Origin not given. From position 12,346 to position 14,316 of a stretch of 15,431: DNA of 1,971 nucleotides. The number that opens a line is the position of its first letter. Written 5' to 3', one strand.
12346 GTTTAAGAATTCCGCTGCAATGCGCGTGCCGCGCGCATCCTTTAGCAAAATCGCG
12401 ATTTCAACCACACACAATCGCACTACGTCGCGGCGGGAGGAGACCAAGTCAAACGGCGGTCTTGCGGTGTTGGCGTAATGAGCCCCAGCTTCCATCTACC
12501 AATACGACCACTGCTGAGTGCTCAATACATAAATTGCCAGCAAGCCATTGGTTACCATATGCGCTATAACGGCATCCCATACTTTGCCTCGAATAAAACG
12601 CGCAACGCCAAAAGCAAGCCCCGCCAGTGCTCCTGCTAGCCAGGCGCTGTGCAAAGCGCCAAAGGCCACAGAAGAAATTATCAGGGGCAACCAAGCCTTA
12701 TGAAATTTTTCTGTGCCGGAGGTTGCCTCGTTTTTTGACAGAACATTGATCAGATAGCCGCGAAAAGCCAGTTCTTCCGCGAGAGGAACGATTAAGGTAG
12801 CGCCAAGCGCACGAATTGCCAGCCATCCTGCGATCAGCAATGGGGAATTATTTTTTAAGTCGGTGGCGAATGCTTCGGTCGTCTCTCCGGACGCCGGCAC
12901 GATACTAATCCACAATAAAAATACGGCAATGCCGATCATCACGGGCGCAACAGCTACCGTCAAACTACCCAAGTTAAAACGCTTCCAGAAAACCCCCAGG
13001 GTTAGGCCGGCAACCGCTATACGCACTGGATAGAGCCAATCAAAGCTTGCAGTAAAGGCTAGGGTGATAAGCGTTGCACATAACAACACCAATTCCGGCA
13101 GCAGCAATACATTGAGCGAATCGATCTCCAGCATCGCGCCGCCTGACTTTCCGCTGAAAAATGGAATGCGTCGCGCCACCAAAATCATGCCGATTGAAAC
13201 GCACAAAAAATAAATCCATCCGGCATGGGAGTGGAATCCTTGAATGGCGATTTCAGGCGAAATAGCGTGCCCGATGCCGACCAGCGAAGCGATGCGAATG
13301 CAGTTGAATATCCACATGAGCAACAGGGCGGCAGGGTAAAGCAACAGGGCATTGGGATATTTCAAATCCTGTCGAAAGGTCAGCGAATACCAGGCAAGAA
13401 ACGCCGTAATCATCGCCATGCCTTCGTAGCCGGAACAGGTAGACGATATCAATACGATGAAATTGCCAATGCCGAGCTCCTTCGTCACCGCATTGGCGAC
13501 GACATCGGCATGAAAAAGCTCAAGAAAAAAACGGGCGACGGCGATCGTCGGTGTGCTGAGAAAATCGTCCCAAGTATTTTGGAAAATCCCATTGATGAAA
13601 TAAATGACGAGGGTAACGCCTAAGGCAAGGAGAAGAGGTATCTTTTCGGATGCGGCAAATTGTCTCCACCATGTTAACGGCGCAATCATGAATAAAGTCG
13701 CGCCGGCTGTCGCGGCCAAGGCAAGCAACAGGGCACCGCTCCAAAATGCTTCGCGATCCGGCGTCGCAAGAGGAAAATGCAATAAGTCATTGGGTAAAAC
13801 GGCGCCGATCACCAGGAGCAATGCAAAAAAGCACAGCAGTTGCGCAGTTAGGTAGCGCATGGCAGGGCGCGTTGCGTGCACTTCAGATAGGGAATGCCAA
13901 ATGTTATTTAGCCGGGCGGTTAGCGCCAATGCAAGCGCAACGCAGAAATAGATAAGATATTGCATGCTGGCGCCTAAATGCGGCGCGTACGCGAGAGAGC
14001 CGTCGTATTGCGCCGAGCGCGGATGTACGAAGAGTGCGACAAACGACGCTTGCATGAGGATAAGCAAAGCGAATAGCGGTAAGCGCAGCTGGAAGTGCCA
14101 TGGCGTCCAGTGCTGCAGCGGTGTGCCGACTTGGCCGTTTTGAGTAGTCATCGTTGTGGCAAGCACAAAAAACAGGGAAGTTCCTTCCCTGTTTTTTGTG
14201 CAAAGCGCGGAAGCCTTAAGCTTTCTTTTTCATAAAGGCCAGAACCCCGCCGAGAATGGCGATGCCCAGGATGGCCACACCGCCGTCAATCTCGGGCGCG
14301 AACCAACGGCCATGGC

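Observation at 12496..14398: Two-gene exosortase module with a minimal cargo: a 60-aa His-rich PEID-CTERM peptide directly upstream of an exosortase-CPBP protease fusion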

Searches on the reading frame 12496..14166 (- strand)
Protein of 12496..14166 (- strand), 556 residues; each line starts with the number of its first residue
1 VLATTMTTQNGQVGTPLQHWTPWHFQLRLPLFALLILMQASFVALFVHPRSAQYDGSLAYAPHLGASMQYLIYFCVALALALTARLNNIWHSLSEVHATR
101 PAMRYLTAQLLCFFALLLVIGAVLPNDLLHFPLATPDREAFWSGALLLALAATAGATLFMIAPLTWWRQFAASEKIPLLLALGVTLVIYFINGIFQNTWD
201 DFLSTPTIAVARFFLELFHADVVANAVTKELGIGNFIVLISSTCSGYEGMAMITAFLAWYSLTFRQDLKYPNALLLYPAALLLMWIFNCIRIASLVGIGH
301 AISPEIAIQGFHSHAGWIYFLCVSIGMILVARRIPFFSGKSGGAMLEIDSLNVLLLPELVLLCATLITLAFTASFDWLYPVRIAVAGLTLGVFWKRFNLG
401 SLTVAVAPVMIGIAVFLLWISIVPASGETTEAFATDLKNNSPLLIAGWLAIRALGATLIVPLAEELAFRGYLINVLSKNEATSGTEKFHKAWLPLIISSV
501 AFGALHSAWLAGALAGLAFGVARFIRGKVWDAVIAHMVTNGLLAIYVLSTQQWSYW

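Call 3: search_protein_families(library=ncbifam, proteins=[window:12496-14166:-], max_evalue=1)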
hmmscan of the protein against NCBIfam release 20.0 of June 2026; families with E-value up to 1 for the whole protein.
window:12496-14166:- (556 aa): 9 families
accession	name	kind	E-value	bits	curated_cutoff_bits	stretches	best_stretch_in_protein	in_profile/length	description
TIGR04162.1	exo_VPEID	exception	1.2e-69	235.7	150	1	71-554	44-514/516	exosortase E/protease, VPEID-CTERM system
TIGR03008.1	pepcterm_CAAX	equivalog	6.3e-38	130.8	81.05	1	367-556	29-222/222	CAAX prenyl protease-related protein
TIGR04178.1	exo_archaeo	signature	1e-13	51.4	23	1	239-333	2-94/97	exosortase/archaeosortase family protein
TIGR03762.1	archaeo_artC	exception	2.8e-08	33.9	100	1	181-328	130-268/274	archaeosortase C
NF033192.3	CPBP_JDVT_MrtJ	equivalog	9.3e-08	32.7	75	1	458-543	6-95/98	JDVT-CTERM system glutamic-type intramembrane protease MrtJ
NF040914.1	Mrt_core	domain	1.9e-07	31.1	100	1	456-545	7-103/108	myxosortase family intramembrane protease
NF046081.1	exosort_XrtX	exception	2e-05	24.6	170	1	181-306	11-135/168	exosortase X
TIGR03109.2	exosort_XrtA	exception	7e-05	22.4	208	1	197-333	126-258/261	exosortase A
NF052640.1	CPBP_M949_0222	equivalog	0.42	10.5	220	1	456-473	63-80/213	M949_0222 family glutamic-type intramembrane endopeptidase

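Call 4: search_protein_families(library=pfam, proteins=[window:12496-14166:-], max_evalue=1)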
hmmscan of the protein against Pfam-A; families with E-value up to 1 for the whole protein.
window:12496-14166:- (556 aa): 2 families
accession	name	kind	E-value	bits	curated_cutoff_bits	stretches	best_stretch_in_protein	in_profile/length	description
PF02517.21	Rce1-like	-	4e-15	56.3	22.4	1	448-541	3-92/93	Type II CAAX prenyl endopeptidase Rce1-like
PF09721.15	Exosortase_EpsH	-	5e-11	42.9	25.7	1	71-332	30-252/254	Transmembrane exosortase (Exosortase_EpsH)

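Call 10: find_related_loci(query=window:12496-14166:-, collection=genome_contigs, flank=4000)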
Query window:12496-14166:- (556 aa) in genome_contigs; peptide patterns used: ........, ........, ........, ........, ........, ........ (x = any residue, [..] = any of these).
33 stretches matched a pattern; 1 encode a relative of the query (tblastn E <= 1e-3); 1 distinct loci.
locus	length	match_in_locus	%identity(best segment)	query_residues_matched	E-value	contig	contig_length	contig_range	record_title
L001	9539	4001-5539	59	43-556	0e+0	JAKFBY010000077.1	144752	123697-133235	MAG: Paucimonas sp. isolate LC007 contig-124_66, whole genome shotgun sequence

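Call 11: find_homologous_proteins(query=window:12496-14166:-, max_evalue=1e-10)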
Query window:12496-14166:- (556 aa): 409 proteins with E <= 1e-10 among 8000 candidates; the best 120 are listed.
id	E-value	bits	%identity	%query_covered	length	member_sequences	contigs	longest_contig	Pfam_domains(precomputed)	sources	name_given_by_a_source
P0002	0.0e+0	1210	100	99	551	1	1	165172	PF09721.16,PF02517.22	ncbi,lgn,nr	ncbi:MAG: exosortase E/protease, VPEID-CTERM system [Burkholderiales bacterium]|nr:exosortase E/prot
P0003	2.4e-203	695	61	93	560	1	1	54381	PF09721.16,PF02517.22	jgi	jgi:exosortase E/protease (VPEID-CTERM system)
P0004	7.3e-197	674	59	96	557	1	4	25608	PF09721.16,PF02517.22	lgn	-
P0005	5.1e-194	664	59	92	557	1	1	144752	PF09721.16,PF02517.22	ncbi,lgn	-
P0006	2.5e-188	645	59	92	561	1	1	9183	PF09721.16,PF02517.22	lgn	-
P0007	4.6e-187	641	58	93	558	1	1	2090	PF09721.16,PF02517.22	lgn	-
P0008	6.5e-96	340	40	90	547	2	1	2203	PF09721.16,PF02517.22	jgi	jgi:exosortase E/protease (VPEID-CTERM system)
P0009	5.8e-95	337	47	63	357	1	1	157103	PF09721.16,PF02517.22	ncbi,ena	-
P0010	1.2e-94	336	43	73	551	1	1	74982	PF09721.16,PF02517.22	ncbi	-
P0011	5.2e-94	334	45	74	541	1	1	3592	PF09721.16,PF02517.22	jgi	jgi:exosortase E/protease (VPEID-CTERM system)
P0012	3.4e-93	331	40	85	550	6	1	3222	PF09721.16,PF02517.22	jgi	jgi:exosortase E/protease (VPEID-CTERM system)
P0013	8.3e-91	323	41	87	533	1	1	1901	PF09721.16,PF02517.22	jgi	jgi:exosortase E/protease (VPEID-CTERM system)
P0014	1.2e-90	323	44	71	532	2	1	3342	PF09721.16,PF02517.22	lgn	-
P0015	1.3e-90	323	38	90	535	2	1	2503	PF09721.16,PF02517.22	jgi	jgi:exosortase E/protease (VPEID-CTERM system)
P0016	1.6e-90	322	39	89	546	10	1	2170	PF02517.22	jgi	jgi:exosortase E/protease (VPEID-CTERM system)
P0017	1.1e-89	320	39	86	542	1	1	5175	PF09721.16,PF02517.22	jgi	jgi:exosortase E/protease (VPEID-CTERM system)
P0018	4.2e-89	318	38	95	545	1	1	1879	PF09721.16,PF02517.22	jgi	jgi:exosortase E/protease (VPEID-CTERM system)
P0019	8.7e-89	317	38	88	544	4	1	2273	PF09721.16,PF02517.22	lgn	-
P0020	3.5e-88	315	37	89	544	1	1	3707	PF09721.16,PF02517.22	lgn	-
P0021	8.5e-87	310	43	72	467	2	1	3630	PF09721.16,PF02517.22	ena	-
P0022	8.7e-86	307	38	91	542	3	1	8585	PF09721.16,PF02517.22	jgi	jgi:exosortase E/protease (VPEID-CTERM system)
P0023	1.7e-84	303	38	87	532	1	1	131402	PF02517.22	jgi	jgi:exosortase E/protease (VPEID-CTERM system)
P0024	9.2e-82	294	42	71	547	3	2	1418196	PF09721.16,PF02517.22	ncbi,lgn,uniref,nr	ncbi:exosortase E/protease, VPEID-CTERM system [Mariprofundus ferrooxydans]|uniref:CAAX amino termin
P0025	9.2e-81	290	40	72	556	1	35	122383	PF09721.16,PF02517.22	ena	-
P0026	4.0e-79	285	40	71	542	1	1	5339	PF02517.22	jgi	jgi:exosortase E/protease (VPEID-CTERM system)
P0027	8.0e-79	284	40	75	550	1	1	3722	PF09721.16,PF02517.22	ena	-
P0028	1.3e-78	283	41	72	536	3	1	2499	PF09721.16,PF02517.22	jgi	jgi:exosortase E/protease (VPEID-CTERM system)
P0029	2.5e-78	282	37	84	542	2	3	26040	PF09721.16,PF02517.22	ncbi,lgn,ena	-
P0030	1.7e-77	280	42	62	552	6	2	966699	PF09721.16,PF02517.22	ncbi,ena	-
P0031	1.8e-77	279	40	73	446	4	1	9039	PF09721.16,PF02517.22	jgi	jgi:exosortase E/protease (VPEID-CTERM system)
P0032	2.8e-77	279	39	74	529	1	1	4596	PF09721.16,PF02517.22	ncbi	-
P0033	4.4e-77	278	40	76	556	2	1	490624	PF09721.16,PF02517.22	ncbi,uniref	ncbi:exosortase E/protease, VPEID-CTERM system [Caenimonas koreensis]|uniref:exosortase E/protease, 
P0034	1.5e-76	276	40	81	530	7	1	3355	PF09721.16,PF02517.22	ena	-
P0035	2.7e-76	276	41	73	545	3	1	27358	PF09721.16,PF02517.22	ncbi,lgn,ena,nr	ncbi:MAG TPA: exosortase E/protease, VPEID-CTERM system [Gemmataceae bacterium]|nr:exosortase E/prot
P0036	4.0e-76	275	41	73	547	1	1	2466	PF02517.22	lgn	-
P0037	4.4e-75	272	37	77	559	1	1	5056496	PF09721.16,PF02517.22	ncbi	-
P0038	9.9e-75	270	40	72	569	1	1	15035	PF09721.16,PF02517.22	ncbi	ncbi:membrane hypothetical protein [Gammaproteobacteria bacterium]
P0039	1.3e-74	270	33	95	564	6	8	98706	PF09721.16,PF02517.22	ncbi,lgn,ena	-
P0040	3.1e-74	269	35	80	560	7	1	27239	PF09721.16,PF02517.22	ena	-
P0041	3.3e-73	265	41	64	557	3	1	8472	PF09721.16,PF02517.22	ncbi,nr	ncbi:MAG: exosortase E/protease, VPEID-CTERM system [Ramlibacter sp.]|nr:exosortase E/protease, VPEI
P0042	5.5e-73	265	39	71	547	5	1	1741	PF02517.22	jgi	jgi:exosortase E/protease (VPEID-CTERM system)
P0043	7.8e-73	264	41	65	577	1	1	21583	PF09721.16,PF02517.22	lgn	-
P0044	7.9e-73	264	36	78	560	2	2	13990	PF09721.16,PF02517.22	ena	-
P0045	2.1e-72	263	39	70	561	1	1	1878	PF02517.22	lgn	-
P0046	3.5e-72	262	40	73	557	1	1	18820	PF09721.16,PF02517.22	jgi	jgi:exosortase E/protease (VPEID-CTERM system)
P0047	6.3e-72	261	38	85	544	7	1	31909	PF09721.16,PF02517.22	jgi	jgi:exosortase E/protease (VPEID-CTERM system)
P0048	8.0e-72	261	41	73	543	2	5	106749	PF09721.16,PF02517.22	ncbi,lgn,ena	-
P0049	9.0e-72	261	38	76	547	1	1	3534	PF09721.16,PF02517.22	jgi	jgi:exosortase E/protease (VPEID-CTERM system)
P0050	1.2e-71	260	37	70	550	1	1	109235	PF09721.16,PF02517.22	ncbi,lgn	-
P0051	1.4e-71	260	39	72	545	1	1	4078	PF09721.16,PF02517.22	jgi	jgi:exosortase E/protease (VPEID-CTERM system)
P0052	1.9e-71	260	39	81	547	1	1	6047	PF02517.22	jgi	jgi:exosortase E/protease (VPEID-CTERM system)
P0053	2.4e-71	259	37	77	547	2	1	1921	PF09721.16,PF02517.22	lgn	-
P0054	4.2e-71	258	41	68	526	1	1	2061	PF09721.16,PF02517.22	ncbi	ncbi:MAG: exosortase E/protease, VPEID-CTERM system, partial [Gemmataceae bacterium]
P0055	4.2e-71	258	37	84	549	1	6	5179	PF09721.16,PF02517.22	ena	-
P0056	8.8e-71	257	35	95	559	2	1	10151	PF09721.16,PF02517.22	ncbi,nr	ncbi:MAG TPA: exosortase E/protease, VPEID-CTERM system [Gemmataceae bacterium]|nr:exosortase E/prot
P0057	1.1e-70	257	38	72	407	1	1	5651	PF09721.16,PF02517.22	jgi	jgi:exosortase E/protease (VPEID-CTERM system)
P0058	1.2e-70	257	36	90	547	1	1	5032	PF09721.16,PF02517.22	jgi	jgi:exosortase E/protease (VPEID-CTERM system)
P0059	1.6e-70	256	39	72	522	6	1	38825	PF09721.16,PF02517.22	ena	-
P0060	1.7e-70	256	39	73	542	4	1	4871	PF09721.16,PF02517.22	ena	-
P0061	2.2e-70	256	38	73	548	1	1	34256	PF09721.16,PF02517.22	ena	-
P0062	5.0e-70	255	41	63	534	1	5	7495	PF09721.16,PF02517.22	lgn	-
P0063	7.0e-70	254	40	65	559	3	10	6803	PF09721.16,PF02517.22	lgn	-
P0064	7.7e-70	254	37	77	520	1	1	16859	PF09721.16,PF02517.22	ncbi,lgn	-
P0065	1.0e-69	254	36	73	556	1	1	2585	PF09721.16,PF02517.22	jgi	jgi:exosortase E/protease (VPEID-CTERM system)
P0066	1.1e-69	254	36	85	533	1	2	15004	PF09721.16,PF02517.22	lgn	-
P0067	1.2e-69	254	37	72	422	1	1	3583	PF09721.16,PF02517.22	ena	-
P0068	1.4e-69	253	39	74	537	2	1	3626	PF09721.16,PF02517.22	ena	-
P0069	2.5e-69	253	41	63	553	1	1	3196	PF02517.22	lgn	-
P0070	3.7e-69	252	39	72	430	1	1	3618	PF09721.16,PF02517.22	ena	-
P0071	4.3e-69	252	41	70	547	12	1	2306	PF09721.16,PF02517.22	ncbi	-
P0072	5.4e-69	251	38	76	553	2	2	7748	PF02517.22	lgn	-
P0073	7.7e-69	251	37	80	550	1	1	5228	PF09721.16,PF02517.22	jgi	jgi:exosortase E/protease (VPEID-CTERM system)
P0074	1.2e-68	250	41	65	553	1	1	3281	PF02517.22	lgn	-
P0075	2.1e-68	250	38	75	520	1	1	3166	PF09721.16,PF02517.22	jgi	jgi:exosortase E/protease (VPEID-CTERM system)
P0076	2.1e-68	249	40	70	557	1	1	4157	PF02517.22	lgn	-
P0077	2.2e-68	249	35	86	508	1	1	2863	PF02517.22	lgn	-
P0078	2.2e-68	249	38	72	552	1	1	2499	PF09721.16,PF02517.22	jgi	jgi:exosortase E/protease (VPEID-CTERM system)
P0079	2.7e-68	249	40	71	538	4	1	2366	PF09721.16,PF02517.22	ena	-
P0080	3.0e-68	249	39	70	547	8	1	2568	PF09721.16,PF02517.22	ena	-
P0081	3.1e-68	249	35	86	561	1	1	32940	PF09721.16,PF02517.22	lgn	-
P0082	3.3e-68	249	39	75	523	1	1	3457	PF09721.16,PF02517.22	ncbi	-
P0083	3.9e-68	249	36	84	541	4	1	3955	PF09721.16,PF02517.22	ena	-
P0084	4.0e-68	249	39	74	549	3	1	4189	PF09721.16,PF02517.22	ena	-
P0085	4.8e-68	248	35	90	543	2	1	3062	PF02517.22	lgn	-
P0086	4.8e-68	248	38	72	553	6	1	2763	PF09721.16,PF02517.22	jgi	jgi:exosortase E/protease (VPEID-CTERM system)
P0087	6.2e-68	248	37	62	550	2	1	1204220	PF09721.16,PF02517.22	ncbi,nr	ncbi:exosortase E/protease, VPEID-CTERM system [Hyphococcus luteus]|nr:exosortase E/protease, VPEID-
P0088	7.0e-68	248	37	71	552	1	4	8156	PF09721.16,PF02517.22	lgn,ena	-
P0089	1.3e-67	247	42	65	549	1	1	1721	PF02517.22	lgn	-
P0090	1.4e-67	247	40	64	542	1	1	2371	PF09721.16,PF02517.22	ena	-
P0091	3.0e-67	246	37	76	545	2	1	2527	PF09721.16,PF02517.22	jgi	jgi:exosortase E/protease (VPEID-CTERM system)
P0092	3.3e-67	246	41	69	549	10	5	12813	PF09721.16,PF02517.22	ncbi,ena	-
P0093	3.6e-67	245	41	65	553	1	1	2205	PF02517.22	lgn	-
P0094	4.1e-67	245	41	63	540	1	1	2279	PF09721.16,PF02517.22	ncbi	-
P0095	4.2e-67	245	35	81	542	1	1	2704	PF09721.16,PF02517.22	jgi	jgi:exosortase E/protease (VPEID-CTERM system)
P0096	7.8e-67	244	40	71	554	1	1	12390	PF09721.16,PF02517.22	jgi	jgi:exosortase E/protease (VPEID-CTERM system)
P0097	8.6e-67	244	36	82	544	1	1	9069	PF09721.16,PF02517.22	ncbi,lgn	-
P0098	8.8e-67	244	36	76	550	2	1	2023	PF09721.16,PF02517.22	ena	-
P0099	9.1e-67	244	38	64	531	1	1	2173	PF09721.16,PF02517.22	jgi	jgi:exosortase E/protease (VPEID-CTERM system)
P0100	1.1e-66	244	36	85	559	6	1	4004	PF09721.16,PF02517.22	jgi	jgi:exosortase E/protease (VPEID-CTERM system)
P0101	1.8e-66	243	41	64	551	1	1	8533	PF09721.16,PF02517.22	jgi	jgi:exosortase E/protease (VPEID-CTERM system)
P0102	2.9e-66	242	38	73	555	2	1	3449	PF09721.16,PF02517.22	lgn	-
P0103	3.1e-66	242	38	72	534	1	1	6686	PF09721.16,PF02517.22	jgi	jgi:exosortase E/protease (VPEID-CTERM system)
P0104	5.7e-66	241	38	70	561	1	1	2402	PF09721.16,PF02517.22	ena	-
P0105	9.3e-66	241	40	64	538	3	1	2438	PF09721.16,PF02517.22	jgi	jgi:exosortase E/protease (VPEID-CTERM system)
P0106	9.3e-66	241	41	64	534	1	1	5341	PF09721.16,PF02517.22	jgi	jgi:exosortase E/protease (VPEID-CTERM system)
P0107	1.1e-65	241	37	71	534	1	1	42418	PF09721.16,PF02517.22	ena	-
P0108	1.1e-65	241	36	85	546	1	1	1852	PF09721.16,PF02517.22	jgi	jgi:exosortase E/protease (VPEID-CTERM system)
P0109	1.7e-65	240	41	62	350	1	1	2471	PF09721.16,PF02517.22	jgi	jgi:exosortase E/protease (VPEID-CTERM system)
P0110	3.1e-65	239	36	81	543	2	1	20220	PF02517.22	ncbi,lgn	-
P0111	3.1e-65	239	36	70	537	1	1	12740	PF09721.16,PF02517.22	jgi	jgi:exosortase E/protease (VPEID-CTERM system)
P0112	4.5e-65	239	38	69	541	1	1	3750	PF09721.16,PF02517.22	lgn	-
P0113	5.0e-65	238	37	71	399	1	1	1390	PF09721.16,PF02517.22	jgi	jgi:exosortase E/protease (VPEID-CTERM system)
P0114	6.3e-65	238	40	71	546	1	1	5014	PF09721.16,PF02517.22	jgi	jgi:exosortase E/protease (VPEID-CTERM system)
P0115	6.5e-65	238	37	71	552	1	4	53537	PF09721.16,PF02517.22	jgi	jgi:exosortase E/protease (VPEID-CTERM system)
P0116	9.2e-65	237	35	90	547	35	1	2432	PF09721.16,PF02517.22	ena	-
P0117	1.1e-64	237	36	75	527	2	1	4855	PF09721.16,PF02517.22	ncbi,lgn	-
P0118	1.2e-64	237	38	73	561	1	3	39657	PF09721.16,PF02517.22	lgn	-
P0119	1.5e-64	237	43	60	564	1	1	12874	PF09721.16,PF02517.22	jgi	jgi:exosortase E/protease (VPEID-CTERM system)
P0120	1.6e-64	237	37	76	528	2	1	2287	PF09721.16,PF02517.22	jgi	-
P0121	1.7e-64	237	40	63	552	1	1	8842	PF09721.16,PF02517.22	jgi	jgi:exosortase E/protease (VPEID-CTERM system)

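Call 14: find_encoding_contigs(protein=P0003, flank=3000, max_places=2)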
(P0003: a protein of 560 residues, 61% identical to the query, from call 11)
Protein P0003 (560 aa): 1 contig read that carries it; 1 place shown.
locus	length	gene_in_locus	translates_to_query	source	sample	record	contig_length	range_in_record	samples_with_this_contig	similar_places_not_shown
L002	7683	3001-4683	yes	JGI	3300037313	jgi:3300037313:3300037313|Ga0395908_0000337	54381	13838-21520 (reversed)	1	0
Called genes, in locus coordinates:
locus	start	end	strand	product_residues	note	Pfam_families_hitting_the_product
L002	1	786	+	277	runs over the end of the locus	PF00528:BPD_transp_1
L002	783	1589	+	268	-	PF00528:BPD_transp_1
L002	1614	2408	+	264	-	PF00303:Thymidylat_synt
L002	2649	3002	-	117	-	-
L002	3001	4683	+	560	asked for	PF09721:Exosortase_EpsH (weak), PF02517:Rce1-like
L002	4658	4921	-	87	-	-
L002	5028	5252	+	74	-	-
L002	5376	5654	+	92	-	-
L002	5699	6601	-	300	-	PF01565:FAD_binding_4, PF02873:MurB_C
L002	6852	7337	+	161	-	PF04461:YajQ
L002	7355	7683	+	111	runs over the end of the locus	-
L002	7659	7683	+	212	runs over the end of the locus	PF13650:Asp_protease_2, PF13975:gag-asp_proteas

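Call 15: find_encoding_contigs(protein=P0004, flank=3000, max_places=2)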
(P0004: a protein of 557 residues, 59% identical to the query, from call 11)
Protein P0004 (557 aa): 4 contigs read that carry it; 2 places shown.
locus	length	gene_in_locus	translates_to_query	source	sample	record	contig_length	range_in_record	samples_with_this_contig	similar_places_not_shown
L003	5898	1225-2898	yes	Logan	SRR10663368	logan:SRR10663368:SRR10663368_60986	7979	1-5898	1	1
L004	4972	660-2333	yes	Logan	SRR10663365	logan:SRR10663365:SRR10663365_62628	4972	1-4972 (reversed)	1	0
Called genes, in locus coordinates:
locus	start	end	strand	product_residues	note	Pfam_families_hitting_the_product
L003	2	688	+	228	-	?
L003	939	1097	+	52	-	PF27847:VPEID-CTERM (faint)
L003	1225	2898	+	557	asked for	PF09721:Exosortase_EpsH, PF02517:Rce1-like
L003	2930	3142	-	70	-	PF11943:DUF3460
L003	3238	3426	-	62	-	-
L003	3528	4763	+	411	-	PF13433:Peripla_BP_5, PF13458:Peripla_BP_6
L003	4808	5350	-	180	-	-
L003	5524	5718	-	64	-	PF09791:Oxidored-like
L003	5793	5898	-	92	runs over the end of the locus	-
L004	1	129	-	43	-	?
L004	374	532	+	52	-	PF27847:VPEID-CTERM (faint)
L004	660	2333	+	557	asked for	PF09721:Exosortase_EpsH, PF02517:Rce1-like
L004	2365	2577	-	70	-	PF11943:DUF3460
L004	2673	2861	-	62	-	-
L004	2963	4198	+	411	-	PF13433:Peripla_BP_5, PF13458:Peripla_BP_6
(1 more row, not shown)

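Call 19: find_related_loci(query=A1, collection=metagenome_contigs, flank=2500)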
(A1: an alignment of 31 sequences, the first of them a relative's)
Query A1 (551 aa) in metagenome_contigs; peptide patterns used: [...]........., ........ (x = any residue, [..] = any of these).
600 stretches matched a pattern (row limit reached: there are more); 376 encode a relative of the query (tblastn E <= 1e-3); the best 80 are kept; 80 distinct loci.
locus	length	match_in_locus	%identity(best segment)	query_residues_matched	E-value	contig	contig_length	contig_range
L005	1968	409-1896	39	55-551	8e-106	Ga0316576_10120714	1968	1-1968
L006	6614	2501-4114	38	19-551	4e-89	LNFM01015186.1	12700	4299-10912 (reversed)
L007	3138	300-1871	36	22-551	6e-90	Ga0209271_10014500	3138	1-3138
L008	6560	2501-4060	37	29-551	2e-88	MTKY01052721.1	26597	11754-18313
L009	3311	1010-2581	36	22-551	1e-89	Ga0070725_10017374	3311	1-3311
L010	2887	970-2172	40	153-551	2e-87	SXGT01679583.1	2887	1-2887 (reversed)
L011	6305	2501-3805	39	129-551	1e-83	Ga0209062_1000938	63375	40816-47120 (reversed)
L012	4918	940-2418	34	53-549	3e-83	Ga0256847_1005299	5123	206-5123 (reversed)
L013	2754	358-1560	40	156-551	9e-85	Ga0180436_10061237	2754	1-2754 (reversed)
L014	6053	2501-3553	43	202-551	7e-79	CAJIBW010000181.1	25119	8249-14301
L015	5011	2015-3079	42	198-551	3e-78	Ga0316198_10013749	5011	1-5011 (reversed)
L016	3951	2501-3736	37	135-551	2e-77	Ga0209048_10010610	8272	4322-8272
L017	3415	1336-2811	35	52-551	3e-76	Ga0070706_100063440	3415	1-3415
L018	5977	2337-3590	37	149-551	6e-76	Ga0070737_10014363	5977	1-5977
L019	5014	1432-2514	41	192-551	8e-74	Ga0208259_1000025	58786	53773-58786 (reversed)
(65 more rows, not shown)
